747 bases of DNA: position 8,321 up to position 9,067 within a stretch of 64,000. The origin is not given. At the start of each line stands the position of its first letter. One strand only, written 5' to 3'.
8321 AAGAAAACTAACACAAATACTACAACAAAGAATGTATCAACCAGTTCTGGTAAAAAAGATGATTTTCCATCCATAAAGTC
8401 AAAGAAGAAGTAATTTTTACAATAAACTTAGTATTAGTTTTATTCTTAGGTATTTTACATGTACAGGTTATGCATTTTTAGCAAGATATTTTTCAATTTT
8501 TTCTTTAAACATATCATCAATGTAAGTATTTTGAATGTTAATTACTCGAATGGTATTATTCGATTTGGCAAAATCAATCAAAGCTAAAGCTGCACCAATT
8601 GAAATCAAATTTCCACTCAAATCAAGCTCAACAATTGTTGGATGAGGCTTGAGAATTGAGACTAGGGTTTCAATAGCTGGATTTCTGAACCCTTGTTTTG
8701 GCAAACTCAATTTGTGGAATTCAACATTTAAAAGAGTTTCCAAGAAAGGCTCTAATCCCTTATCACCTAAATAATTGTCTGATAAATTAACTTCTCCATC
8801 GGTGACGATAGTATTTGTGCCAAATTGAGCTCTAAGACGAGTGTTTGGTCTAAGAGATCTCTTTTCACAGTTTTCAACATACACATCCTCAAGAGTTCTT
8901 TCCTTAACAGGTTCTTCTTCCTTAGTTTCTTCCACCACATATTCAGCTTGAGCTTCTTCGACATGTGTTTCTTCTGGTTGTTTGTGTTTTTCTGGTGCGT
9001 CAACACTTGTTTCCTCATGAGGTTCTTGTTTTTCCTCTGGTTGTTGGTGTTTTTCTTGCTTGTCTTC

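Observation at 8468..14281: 1,937-aa hyper-acidic protein built from nested tandem repeats with an RNI-like LRR cap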

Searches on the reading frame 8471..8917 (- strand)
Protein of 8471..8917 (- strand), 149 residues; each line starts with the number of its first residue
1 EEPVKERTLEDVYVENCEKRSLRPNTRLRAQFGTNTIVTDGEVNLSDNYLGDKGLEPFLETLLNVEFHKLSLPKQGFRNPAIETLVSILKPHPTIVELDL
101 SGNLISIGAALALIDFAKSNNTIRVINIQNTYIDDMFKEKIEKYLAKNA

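Call 20: search_solved_structures(query=A2, max_evalue=10, show_alignments=3)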
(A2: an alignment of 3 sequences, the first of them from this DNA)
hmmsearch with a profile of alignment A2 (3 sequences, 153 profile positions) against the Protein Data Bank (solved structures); distinct sequences matched with E-value up to 10: 77 (the best 60 are shown).
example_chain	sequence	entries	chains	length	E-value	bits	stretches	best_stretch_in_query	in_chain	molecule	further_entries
4per_A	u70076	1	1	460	6.2e-16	61.7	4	42-130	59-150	Ribonuclease Inhibitor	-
1a4y_A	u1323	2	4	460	2.4e-15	59.8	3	42-115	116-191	RIBONUCLEASE INHIBITOR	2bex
1z7x_W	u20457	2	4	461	2.4e-15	59.8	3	42-115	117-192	Ribonuclease inhibitor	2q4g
1dfj_I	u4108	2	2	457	2.5e-15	59.7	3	42-125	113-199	RIBONUCLEASE INHIBITOR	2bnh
4peq_B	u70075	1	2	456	3.4e-14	56.1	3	42-130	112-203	Ribonuclease/angiogenin inhibitor 1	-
3tsr_E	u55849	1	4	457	9.1e-13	51.4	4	42-137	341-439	Ribonuclease inhibitor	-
7n6g_4T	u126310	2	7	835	1.8e-10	44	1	45-132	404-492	FAP101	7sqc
9y6s_4e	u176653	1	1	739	9.4e-10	41.6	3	71-148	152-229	Ribonuclease inhibitor-like protein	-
5irm_A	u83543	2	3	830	2e-09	40.6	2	47-128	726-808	Uncharacterized protein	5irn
5irl_A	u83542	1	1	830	2.2e-09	40.4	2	47-128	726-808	Uncharacterized protein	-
9e5c_3k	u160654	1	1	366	1.6e-08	37.6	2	10-119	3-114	Leucine-rich repeat protein (LRRP)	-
9e5c_0t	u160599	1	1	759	2.3e-08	37.2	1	57-147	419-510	MOP84A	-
7lfh_A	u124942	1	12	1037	8.7e-08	35.3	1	41-105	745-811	NACHT, LRR and PYD domains-containing protein 3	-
7vtq_A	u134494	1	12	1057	9.4e-08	35.1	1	41-105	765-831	NACHT, LRR and PYD domains-containing protein 3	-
9fqr_Km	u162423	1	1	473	1.5e-07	34.5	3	55-130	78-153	Tubulin alpha-3 chain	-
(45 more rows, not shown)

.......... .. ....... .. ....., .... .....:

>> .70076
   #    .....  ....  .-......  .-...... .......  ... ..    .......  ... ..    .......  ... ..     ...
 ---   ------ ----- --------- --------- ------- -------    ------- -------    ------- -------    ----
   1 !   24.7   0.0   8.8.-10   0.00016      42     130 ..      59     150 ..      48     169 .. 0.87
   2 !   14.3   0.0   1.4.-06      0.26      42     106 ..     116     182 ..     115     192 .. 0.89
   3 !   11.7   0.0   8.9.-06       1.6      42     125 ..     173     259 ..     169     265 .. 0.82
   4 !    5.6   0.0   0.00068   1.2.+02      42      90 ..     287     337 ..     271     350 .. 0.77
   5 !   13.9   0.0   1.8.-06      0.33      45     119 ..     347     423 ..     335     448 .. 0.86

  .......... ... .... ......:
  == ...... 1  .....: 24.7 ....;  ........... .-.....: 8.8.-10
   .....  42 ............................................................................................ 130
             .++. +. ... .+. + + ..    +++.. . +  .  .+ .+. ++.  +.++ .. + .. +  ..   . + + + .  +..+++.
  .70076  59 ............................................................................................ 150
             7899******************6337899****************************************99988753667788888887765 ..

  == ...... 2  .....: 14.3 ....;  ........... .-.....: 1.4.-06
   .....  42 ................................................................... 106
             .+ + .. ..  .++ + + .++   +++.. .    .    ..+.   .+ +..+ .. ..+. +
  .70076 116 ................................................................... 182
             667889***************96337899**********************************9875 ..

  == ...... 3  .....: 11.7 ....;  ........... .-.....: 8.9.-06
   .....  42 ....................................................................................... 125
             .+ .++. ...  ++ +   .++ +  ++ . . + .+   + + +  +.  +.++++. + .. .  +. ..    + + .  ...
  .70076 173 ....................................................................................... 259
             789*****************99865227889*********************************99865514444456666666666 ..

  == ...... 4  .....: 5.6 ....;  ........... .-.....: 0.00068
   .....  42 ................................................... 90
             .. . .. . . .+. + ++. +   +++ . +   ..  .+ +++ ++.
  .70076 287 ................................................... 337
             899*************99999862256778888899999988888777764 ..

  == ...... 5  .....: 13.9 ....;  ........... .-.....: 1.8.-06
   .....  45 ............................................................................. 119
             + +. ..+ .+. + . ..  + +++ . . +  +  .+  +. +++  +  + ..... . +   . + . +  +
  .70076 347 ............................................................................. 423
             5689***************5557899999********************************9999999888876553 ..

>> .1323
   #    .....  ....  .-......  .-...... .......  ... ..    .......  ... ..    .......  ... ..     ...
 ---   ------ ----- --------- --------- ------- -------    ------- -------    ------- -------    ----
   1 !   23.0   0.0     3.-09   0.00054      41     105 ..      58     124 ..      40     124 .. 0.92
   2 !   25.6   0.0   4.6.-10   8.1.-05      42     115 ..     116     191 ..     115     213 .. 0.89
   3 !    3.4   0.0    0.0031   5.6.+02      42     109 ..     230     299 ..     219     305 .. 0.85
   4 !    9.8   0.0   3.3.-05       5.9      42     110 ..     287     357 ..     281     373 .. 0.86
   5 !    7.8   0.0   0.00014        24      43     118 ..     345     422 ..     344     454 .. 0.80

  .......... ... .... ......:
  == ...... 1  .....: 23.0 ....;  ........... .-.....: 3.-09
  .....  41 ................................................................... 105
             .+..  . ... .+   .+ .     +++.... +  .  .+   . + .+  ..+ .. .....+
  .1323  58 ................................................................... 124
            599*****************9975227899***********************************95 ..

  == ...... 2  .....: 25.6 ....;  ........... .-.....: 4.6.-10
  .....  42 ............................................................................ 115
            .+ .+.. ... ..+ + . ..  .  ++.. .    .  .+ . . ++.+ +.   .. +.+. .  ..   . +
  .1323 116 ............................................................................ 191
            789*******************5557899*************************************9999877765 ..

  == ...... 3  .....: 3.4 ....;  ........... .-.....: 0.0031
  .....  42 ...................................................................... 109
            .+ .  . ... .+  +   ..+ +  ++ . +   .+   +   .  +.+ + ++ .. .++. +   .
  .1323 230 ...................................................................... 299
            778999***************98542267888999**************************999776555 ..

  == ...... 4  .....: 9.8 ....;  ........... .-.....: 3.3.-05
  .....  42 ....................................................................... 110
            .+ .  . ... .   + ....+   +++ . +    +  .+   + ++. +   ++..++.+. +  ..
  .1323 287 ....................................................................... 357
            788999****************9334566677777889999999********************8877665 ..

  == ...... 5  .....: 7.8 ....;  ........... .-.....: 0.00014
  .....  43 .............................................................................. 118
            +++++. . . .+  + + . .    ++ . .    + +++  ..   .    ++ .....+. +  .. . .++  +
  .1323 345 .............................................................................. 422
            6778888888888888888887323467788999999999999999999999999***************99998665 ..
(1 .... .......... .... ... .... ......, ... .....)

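Call 28: predict_structure(alignment_id=A2)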
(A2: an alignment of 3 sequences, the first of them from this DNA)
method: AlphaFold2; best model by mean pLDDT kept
length: 149 residues; sequences in the alignment: 3
mean_pLDDT: 84.3   pTM: 0.77
mean pLDDT of the five models: 84.3, 83.8, 66.1, 54.3, 48.9
residues with pLDDT >= 90: 46; 70-90: 87; 50-70: 14; < 50: 2
segments of 3 or more residues with pLDDT < 50: none
pLDDT, mean of each block of 10 residues (from residue 1): 71 93 89 87 78 82 90 67 86 86 85 90 88 88 84
secondary structure, 60 per line:
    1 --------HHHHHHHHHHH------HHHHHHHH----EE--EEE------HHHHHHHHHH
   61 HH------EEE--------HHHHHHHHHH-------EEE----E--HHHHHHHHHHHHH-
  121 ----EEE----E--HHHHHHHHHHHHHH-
elements in order: H9-19 H26-33 E42-44 H51-62 E69-71 H80-89 E97-99 H107-119 E125-127 H135-148

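Call 31: fold_search(model_id=the predicted structure, library=pdb)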
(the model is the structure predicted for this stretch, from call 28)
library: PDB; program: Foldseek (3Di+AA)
matches with E <= 10: 944; with E <= 0.001: 7
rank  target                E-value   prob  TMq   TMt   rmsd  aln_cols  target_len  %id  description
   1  7sqc_5A               6.9e-06  1.00  0.63  0.18  13.1       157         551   27  Ciliary C1 central pair apparatus isolated from Chlamydomonas reinhardtii (released 2022-04-13)
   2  7n6g_4T               7.3e-06  1.00  0.64  0.17  13.6       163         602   27  C1 of central pair (released 2022-05-18)
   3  1io0                  2.9e-04  1.00  0.62  0.56   5.9       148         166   22  CRYSTAL STRUCTURE OF TROPOMODULIN C-TERMINAL HALF (released 2002-11-27)
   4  8glv_Ez               3.6e-04  1.00  0.55  0.23   2.4        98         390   17  96-nm repeat unit of doublet microtubules from Chlamydomonas reinhardtii flagella (released 2023-05-31)
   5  8iah_Y                3.6e-04  1.00  0.63  0.31   4.9       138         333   22  Structure of mammalian spectrin-actin junctional complex of membrane skeleton, State I, Global map (released 2023-05-03)
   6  8f8t_T                6.2e-04  1.00  0.53  0.38   5.7       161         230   14  Cryo-EM structure of the Tropomodulin-capped pointed end of F-actin (released 2023-06-07)
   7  4pki_G                7.0e-04  1.00  0.53  0.30   6.9       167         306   14  Complex of ATP-actin With the C-terminal Actin-Binding Domain of Tropomodulin (released 2014-07-30)
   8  8j07_5                1.2e-03  1.00  0.58  0.30   2.0        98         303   20  96nm repeat of human respiratory doublet microtubule and associated axonemal complexes (released 2023-07-26)
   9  8iai_Y                1.3e-03  1.00  0.66  0.38  10.1       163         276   11  Structure of mammalian spectrin-actin junctional complex of membrane skeleton, State II, Global map (released 2023-05-03)
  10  9y6s_4e               1.5e-03  1.00  0.67  0.22   7.3       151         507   16  96-nm repeat of the Leishmania tarentolae doublet microtubule (released 2025-12-17)
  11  5y3s_B                1.5e-03  1.00  0.53  0.42   4.7       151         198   16  Crystal structure of human NLRP1 leucine rich repeat domain (released 2018-08-01)
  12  1pgv                  1.5e-03  1.00  0.44  0.41   4.6       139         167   10  Structural Genomics of Caenorhabditis elegans: tropomodulin C-terminal domain (released 2003-06-10)
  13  5y3s_C                1.7e-03  1.00  0.55  0.43   4.7       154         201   16  Crystal structure of human NLRP1 leucine rich repeat domain (released 2018-08-01)
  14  4im6                  1.7e-03  1.00  0.54  0.43   5.0       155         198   15  LRR domain from human NLRP1 (released 2014-01-08)
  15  4k17_D                2.0e-03  1.00  0.73  0.19   3.1       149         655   20  Crystal Structure of mouse CARMIL residues 1-668 (released 2013-10-09)
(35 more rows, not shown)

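Call 32: search_protein_representatives(alignment_id=A2)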
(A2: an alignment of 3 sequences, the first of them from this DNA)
Query: 3 sequences, 153 profile positions. Proteins with E-value up to 0.001 (for the whole library): 5013; up to 1e-10: 659; up to 1e-30: 32. The best 150 are listed.
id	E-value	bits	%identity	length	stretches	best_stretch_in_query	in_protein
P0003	6.1e-91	318.3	-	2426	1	1-153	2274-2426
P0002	1.5e-90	317.0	-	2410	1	1-153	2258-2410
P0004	1.6e-65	235.8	-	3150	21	43-150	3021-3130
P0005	1.8e-62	225.9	-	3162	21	42-147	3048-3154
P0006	2.9e-58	212.2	-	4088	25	42-147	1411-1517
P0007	1.3e-55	203.6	-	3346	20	41-135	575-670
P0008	1.6e-51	190.3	-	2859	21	44-133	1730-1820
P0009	1.1e-44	168.1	-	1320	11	61-131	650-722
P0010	1.5e-44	167.7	-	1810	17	64-146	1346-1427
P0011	8.1e-44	165.3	-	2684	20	42-135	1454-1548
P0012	1.2e-43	164.8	-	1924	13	26-140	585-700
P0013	5.2e-41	156.2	-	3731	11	43-149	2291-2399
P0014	1.2e-40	155.1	-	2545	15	39-135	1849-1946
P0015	1.9e-39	151.1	-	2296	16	42-127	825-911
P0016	9.1e-39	148.9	-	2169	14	42-133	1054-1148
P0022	3.4e-36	140.5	-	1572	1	10-149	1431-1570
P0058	3.2e-25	104.9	-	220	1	10-149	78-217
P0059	3.4e-25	104.8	-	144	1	8-145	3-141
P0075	2.7e-23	98.7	-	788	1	9-147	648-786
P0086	1.5e-22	96.3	-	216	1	3-149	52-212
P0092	3.6e-22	95.0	-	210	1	5-149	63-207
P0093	3.7e-22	95.0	-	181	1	11-149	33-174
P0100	1.3e-21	93.2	-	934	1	4-149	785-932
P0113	1.2e-20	90.0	-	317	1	7-144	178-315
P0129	2.6e-19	85.7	-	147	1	9-147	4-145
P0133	4.3e-19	85.0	-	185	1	8-138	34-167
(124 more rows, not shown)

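Call 34: list_cluster_members(proteins=[P0022, P0058, P0059, P0075, P0086, P0092, P0093, P0100, P0129, P0133])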
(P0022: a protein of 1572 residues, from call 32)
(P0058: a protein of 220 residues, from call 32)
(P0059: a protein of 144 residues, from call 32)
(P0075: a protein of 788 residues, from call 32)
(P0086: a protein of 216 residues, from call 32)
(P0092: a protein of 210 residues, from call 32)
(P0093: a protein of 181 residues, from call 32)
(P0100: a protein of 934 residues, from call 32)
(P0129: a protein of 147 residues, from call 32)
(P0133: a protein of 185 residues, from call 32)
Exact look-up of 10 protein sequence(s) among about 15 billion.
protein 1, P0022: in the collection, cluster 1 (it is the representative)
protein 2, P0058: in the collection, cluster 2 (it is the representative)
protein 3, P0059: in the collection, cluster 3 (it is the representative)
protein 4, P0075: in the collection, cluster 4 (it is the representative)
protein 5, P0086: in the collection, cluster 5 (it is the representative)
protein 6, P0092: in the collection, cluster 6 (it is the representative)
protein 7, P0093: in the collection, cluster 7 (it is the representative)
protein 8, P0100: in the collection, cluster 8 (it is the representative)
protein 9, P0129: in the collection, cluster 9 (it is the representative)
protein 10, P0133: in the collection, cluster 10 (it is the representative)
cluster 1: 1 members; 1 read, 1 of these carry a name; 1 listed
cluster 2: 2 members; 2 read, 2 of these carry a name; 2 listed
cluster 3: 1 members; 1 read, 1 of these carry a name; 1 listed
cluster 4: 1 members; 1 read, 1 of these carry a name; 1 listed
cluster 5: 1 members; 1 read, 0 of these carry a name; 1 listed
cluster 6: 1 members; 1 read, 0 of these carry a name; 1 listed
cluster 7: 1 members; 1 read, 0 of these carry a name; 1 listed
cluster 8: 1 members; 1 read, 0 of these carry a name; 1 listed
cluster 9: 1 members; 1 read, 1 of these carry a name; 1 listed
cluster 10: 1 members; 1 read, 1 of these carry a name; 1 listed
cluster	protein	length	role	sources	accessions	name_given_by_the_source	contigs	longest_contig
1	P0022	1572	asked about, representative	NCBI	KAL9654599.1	hypothetical protein ABK040_006661 [Willaertia magna]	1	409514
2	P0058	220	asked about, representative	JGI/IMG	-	hypothetical protein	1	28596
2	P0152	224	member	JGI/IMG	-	hypothetical protein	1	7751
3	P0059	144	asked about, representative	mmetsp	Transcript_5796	Transcript_5796/g.8522 ORF Transcript_5796/g.8522 Transcript_5796/m.8522 type:complete ...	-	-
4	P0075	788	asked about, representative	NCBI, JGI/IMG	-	hypothetical protein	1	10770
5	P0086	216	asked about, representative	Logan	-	-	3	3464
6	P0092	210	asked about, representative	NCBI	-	-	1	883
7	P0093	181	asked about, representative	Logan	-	-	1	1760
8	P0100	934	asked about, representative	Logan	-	-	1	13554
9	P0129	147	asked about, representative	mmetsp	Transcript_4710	Transcript_4710/g.17702 ORF Transcript_4710/g.17702 Transcript_4710/m.17702 type:complete ...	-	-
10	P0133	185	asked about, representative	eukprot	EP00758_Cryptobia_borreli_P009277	Tbor_TRINITY_DN5463_c1_g5::TRINITY_DN5463_c1_g5_i1::g.25059::m.25059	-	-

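Call 38: find_homologous_proteins(query=A3, max_evalue=1e-10)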
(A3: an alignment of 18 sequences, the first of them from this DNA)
Query A3 (18 sequences) (149 aa, profile of the alignment): 6 proteins with E <= 1e-10 among 1973 candidates.
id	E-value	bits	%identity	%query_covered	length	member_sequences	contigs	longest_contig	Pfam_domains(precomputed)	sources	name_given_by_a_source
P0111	3.0e-51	191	30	95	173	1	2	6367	-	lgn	-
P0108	1.9e-42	162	34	92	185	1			PF13516.13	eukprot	eukprot:GFYU01012228.1.p1 GENE.GFYU01012228.1~~GFYU01012228.1.p1 ORF type:complete len:186 (+),score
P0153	1.6e-25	107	38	55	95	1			-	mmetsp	mmetsp:Transcript_11775/g.17477 ORF Transcript_11775/g.17477 Transcript_11775/m.17477 type:complete 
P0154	6.1e-16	76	27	37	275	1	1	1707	PF13516.13,PF00560.40,PF13855.13,PF27087.1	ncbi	-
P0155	9.8e-16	76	34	36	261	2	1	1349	PF13516.13,PF00560.40,PF12799.14,PF13855.13,PF27087.1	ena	-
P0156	6.0e-12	63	28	76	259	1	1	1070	PF13516.13,PF00560.40,PF12799.14,PF13855.13,PF27087.1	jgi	jgi:Ran GTPase-activating protein (RanGAP) involved in mRNA processing and transport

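Call 39: search_solved_structures(query=A3, max_evalue=0.01, show_alignments=0)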
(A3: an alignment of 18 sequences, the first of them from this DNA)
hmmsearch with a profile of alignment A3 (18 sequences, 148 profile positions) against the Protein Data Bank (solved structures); distinct sequences matched with E-value up to 0.01: 99 (the best 60 are shown).
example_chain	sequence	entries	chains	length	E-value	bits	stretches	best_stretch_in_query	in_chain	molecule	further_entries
1dfj_I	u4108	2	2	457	3.2e-39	137.1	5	39-140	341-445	RIBONUCLEASE INHIBITOR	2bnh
3tsr_E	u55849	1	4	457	7.4e-37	129.4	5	39-134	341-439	Ribonuclease inhibitor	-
4peq_B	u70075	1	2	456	4e-36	127.1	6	40-130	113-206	Ribonuclease/angiogenin inhibitor 1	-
1z7x_W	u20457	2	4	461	1.7e-35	125.1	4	39-132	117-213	Ribonuclease inhibitor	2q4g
1a4y_A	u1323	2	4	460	1.9e-35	124.9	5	39-133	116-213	RIBONUCLEASE INHIBITOR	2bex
9y6s_4e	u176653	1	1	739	1.2e-34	122.2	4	5-125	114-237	Ribonuclease inhibitor-like protein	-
4per_A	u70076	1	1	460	3.8e-34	120.6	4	41-144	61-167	Ribonuclease Inhibitor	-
9fqr_Km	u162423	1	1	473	3.1e-32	114.5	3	6-131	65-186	Tubulin alpha-3 chain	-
9y6s_8O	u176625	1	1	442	3.2e-32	114.4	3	34-139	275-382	Leucine-rich repeat protein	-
9e5c_0t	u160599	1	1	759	2.8e-29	104.9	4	54-145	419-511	MOP84A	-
5irm_A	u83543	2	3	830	4.8e-29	104.1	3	61-131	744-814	Uncharacterized protein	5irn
5irl_A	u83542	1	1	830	1.4e-28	102.6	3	61-131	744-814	Uncharacterized protein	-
9l4l_D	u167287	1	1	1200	4.6e-28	100.9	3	38-127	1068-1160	NACHT, LRR and PYD domains-containing protein 5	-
8x7v_A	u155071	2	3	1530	1.8e-27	99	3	38-127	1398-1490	Maltose/maltodextrin-binding periplasmic protein,NACHT, LRR and PYD domains-containing pro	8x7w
9y6s_4d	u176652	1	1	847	1.8e-27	99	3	36-108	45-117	Leucine-rich repeat protein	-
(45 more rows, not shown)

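Call 51: search_protein_families(library=pfam, proteins=[P0022, P0075, P0100], max_evalue=0.01)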
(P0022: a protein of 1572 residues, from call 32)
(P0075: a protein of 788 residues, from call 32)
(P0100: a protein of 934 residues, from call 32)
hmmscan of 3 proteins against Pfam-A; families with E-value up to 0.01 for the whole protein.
P0022 (1572 aa): 0 families

P0075 (788 aa): 1 family
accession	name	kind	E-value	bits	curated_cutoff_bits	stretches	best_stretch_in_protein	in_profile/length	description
PF13516.12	LRR_6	-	0.0061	17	23.4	0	731-750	2-21/24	Leucine Rich repeat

P0100 (934 aa): 0 families

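Call 61: find_encoding_contigs(protein=P0022, flank=8000, max_places=2)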
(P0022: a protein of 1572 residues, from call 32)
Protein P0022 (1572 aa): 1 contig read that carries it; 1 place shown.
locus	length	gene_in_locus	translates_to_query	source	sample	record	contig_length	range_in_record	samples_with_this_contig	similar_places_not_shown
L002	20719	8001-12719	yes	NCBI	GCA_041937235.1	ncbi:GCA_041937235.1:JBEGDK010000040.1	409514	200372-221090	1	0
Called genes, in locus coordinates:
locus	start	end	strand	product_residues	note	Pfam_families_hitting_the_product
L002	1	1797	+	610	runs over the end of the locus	-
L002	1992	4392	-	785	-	PF00651:BTB, PF13185:GAF_2, PF01590:GAF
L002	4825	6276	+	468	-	-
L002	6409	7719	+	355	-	-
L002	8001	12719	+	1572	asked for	-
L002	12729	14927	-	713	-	PF13639:zf-RING_2 (weak), PF13920:zf-C3HC4_3 (weak), PF13923:zf-C3HC4_2, PF00097:zf-C3HC4, PF13445:zf-RING_UBOX, PF15227:zf-C3HC4_4 (weak)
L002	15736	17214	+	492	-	PF00155:Aminotran_1_2, PF00266:Aminotran_5 (faint), PF01212:Beta_elim_lyase, PF01041:DegT_DnrJ_EryC1 (faint)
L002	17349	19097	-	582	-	PF10021:PARG_cat_microb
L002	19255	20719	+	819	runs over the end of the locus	PF15294:Leu_zip, PF12799:LRR_4 (faint)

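Call 62: find_encoding_contigs(protein=P0113, flank=8000, max_places=2)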
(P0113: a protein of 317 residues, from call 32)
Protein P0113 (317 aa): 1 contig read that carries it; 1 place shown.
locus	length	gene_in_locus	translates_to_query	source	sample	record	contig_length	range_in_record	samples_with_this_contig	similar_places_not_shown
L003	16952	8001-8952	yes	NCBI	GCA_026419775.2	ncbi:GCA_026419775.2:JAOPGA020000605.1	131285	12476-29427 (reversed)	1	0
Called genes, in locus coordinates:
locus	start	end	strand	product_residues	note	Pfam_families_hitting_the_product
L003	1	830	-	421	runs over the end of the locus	-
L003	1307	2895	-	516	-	-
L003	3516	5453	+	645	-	PF05228:CHASE4, PF00615:RGS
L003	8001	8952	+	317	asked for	PF13516:LRR_6 (faint)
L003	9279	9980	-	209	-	PF10229:MMADHC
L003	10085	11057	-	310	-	-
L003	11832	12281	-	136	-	-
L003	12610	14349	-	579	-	PF00176:SNF2-rel_dom, PF00271:Helicase_C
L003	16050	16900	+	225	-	PF01602:Adaptin_N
